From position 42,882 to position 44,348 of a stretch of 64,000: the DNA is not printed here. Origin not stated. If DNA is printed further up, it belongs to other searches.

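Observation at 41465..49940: ArsR-headed locus joining TusA/DsrE sulfur-relay genes to HdrD-like, two HdrA-like, two FrhB-like and two MvhD genes: candidate undescribed sulfur-linked Hdr-type complex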

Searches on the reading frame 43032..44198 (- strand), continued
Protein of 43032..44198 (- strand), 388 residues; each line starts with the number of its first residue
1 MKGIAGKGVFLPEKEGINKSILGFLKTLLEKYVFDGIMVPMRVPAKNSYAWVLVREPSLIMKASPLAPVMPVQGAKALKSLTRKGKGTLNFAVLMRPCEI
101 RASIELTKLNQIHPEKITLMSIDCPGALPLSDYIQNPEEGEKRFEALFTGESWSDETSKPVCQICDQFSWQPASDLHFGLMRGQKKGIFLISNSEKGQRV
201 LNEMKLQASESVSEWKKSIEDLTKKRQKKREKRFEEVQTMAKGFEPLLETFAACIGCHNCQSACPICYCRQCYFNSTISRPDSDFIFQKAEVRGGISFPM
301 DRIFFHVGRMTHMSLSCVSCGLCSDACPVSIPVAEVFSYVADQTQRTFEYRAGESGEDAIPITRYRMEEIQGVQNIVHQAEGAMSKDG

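Call 49: find_encoding_contigs(protein=P0358, flank=10000, max_places=1)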
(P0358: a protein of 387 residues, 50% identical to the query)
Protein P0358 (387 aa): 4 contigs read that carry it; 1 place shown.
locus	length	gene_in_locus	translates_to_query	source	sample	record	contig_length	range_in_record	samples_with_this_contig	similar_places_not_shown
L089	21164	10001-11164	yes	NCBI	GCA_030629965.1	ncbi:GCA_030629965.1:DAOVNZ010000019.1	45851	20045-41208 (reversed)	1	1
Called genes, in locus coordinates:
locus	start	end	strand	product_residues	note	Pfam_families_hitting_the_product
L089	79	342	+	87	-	PF12840:HTH_20, PF01022:HTH_5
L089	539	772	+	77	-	PF01206:TusA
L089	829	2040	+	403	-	PF04143:Sulf_transp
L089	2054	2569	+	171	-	PF00581:Rhodanese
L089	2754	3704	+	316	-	PF00581:Rhodanese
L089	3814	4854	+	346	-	PF07396:Porin_O_P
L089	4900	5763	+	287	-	PF00581:Rhodanese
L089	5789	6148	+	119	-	PF02635:DsrE, PF13686:DrsE_2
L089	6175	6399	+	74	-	PF01206:TusA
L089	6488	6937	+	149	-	PF02662:FlpD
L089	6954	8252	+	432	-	PF00070:Pyr_redox (faint), PF00890:FAD_binding_2, PF01266:DAO (faint), PF01494:FAD_binding_3 (weak), PF12831:FAD_oxidored (weak), PF13450:NAD_binding_8 (weak), PF13738:Pyr_redox_3 (faint), PF07992:Pyr_redox_2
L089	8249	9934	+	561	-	PF00890:FAD_binding_2, PF01266:DAO (weak), PF03486:HI0933_like (weak), PF07992:Pyr_redox_2, PF12831:FAD_oxidored, PF13450:NAD_binding_8 (weak), PF12838:Fer4_7, PF13187:Fer4_9, +6 more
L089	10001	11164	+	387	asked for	PF13484:Fer4_16 (faint), PF12838:Fer4_7 (faint), PF00037:Fer4 (faint), PF13183:Fer4_8 (weak), PF13237:Fer4_10 (faint)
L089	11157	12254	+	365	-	PF04432:FrhB_FdhB_C (weak), PF12797:Fer4_2 (faint), PF13237:Fer4_10 (faint), PF13183:Fer4_8 (weak)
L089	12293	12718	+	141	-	PF02662:FlpD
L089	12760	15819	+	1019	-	PF07992:Pyr_redox_2 (weak), PF12831:FAD_oxidored (weak), PF07992:Pyr_redox_2, PF00890:FAD_binding_2, PF01266:DAO (weak), PF07992:Pyr_redox_2, PF12831:FAD_oxidored, PF13450:NAD_binding_8, +11 more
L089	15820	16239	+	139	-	PF02662:FlpD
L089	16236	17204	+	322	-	PF13187:Fer4_9 (faint), PF13183:Fer4_8 (faint), PF12797:Fer4_2 (faint), PF13237:Fer4_10 (faint), PF13484:Fer4_16 (faint)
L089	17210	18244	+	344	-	PF12797:Fer4_2 (faint), PF12838:Fer4_7 (faint), PF13183:Fer4_8 (faint), PF14697:Fer4_21 (faint), PF17179:Fer4_22, PF00037:Fer4 (weak), PF12837:Fer4_6 (weak)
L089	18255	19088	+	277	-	PF00175:NAD_binding_1, PF10418:DHODB_Fe-S_bind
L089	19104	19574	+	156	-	PF13183:Fer4_8, PF13237:Fer4_10 (faint), PF13187:Fer4_9, PF13534:Fer4_17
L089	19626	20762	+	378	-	PF12838:Fer4_7 (weak), PF13237:Fer4_10 (weak), PF14697:Fer4_21 (weak), PF04422:FrhB_FdhB_N, PF04432:FrhB_FdhB_C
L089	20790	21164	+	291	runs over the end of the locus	PF00890:FAD_binding_2 (weak), PF01266:DAO (weak), PF12831:FAD_oxidored (weak), PF13450:NAD_binding_8 (weak), PF00037:Fer4 (weak), PF12797:Fer4_2 (weak), PF12837:Fer4_6 (weak), PF01257:2Fe-2S_thioredx, +2 more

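Call 62: search_protein_families(library=pfam, alignment_id=A2, max_evalue=0.01)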
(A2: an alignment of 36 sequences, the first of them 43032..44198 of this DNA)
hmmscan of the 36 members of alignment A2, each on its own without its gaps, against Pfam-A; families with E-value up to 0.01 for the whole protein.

A. member 1, window:43032-44198:- (388 aa): 11 families
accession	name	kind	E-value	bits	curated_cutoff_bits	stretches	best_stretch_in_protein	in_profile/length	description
PF13183.11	Fer4_8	-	6.9e-07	30.2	27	2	252-331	3-68/68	4Fe-4S dicluster domain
PF13237.11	Fer4_10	-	8.3e-07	29.3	25.5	1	314-342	6-22/53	4Fe-4S dicluster domain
PF13187.11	Fer4_9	-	4.1e-06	27.2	27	1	253-330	1-50/52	4Fe-4S dicluster domain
PF12797.12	Fer4_2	-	8.3e-06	25.9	24.5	2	252-265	8-21/22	4Fe-4S binding domain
PF00037.32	Fer4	-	3.8e-05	23.8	21.1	1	316-329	7-20/24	4Fe-4S binding domain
PF12838.12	Fer4_7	-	7.5e-05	23.6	27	1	254-330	2-51/52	4Fe-4S dicluster domain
PF04432.18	FrhB_FdhB_C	-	8.2e-05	23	23.3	1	151-208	89-140/150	Coenzyme F420 hydrogenase/dehydrogenase, beta subunit C terminus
PF14697.11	Fer4_21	-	9.4e-05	22.9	35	0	311-329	35-53/59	4Fe-4S dicluster domain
PF13484.11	Fer4_16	-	0.00025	22.2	30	0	317-342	2-25/66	4Fe-4S double cluster binding domain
PF13534.11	Fer4_17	-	0.00065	20.6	22.2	0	253-331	1-60/61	4Fe-4S dicluster domain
PF12800.12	Fer4_4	-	0.0066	17.2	24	0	316-329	3-16/17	4Fe-4S binding domain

B. families by the number of members that match (of 36 scanned): 20 families
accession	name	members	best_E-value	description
PF13183.11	Fer4_8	36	4.5e-09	4Fe-4S dicluster domain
PF00037.32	Fer4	36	5.5e-08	4Fe-4S binding domain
PF13237.11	Fer4_10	36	1.4e-07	4Fe-4S dicluster domain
PF12838.12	Fer4_7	36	3e-07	4Fe-4S dicluster domain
PF12797.12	Fer4_2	36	1.7e-06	4Fe-4S binding domain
PF13187.11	Fer4_9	36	4.1e-06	4Fe-4S dicluster domain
PF14697.11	Fer4_21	34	2.7e-06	4Fe-4S dicluster domain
PF13534.11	Fer4_17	33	7.6e-07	4Fe-4S dicluster domain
PF13484.11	Fer4_16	27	5.9e-07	4Fe-4S double cluster binding domain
PF04432.18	FrhB_FdhB_C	21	7e-08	Coenzyme F420 hydrogenase/dehydrogenase, beta subunit C terminus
PF13746.11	Fer4_18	18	5.8e-06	4Fe-4S dicluster domain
PF12800.12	Fer4_4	16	0.00022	4Fe-4S binding domain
PF17179.9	Fer4_22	13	0.00011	4Fe-4S dicluster domain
PF12837.12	Fer4_6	10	0.0023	4Fe-4S binding domain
PF12798.12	Fer4_3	9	0.0031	4Fe-4S binding domain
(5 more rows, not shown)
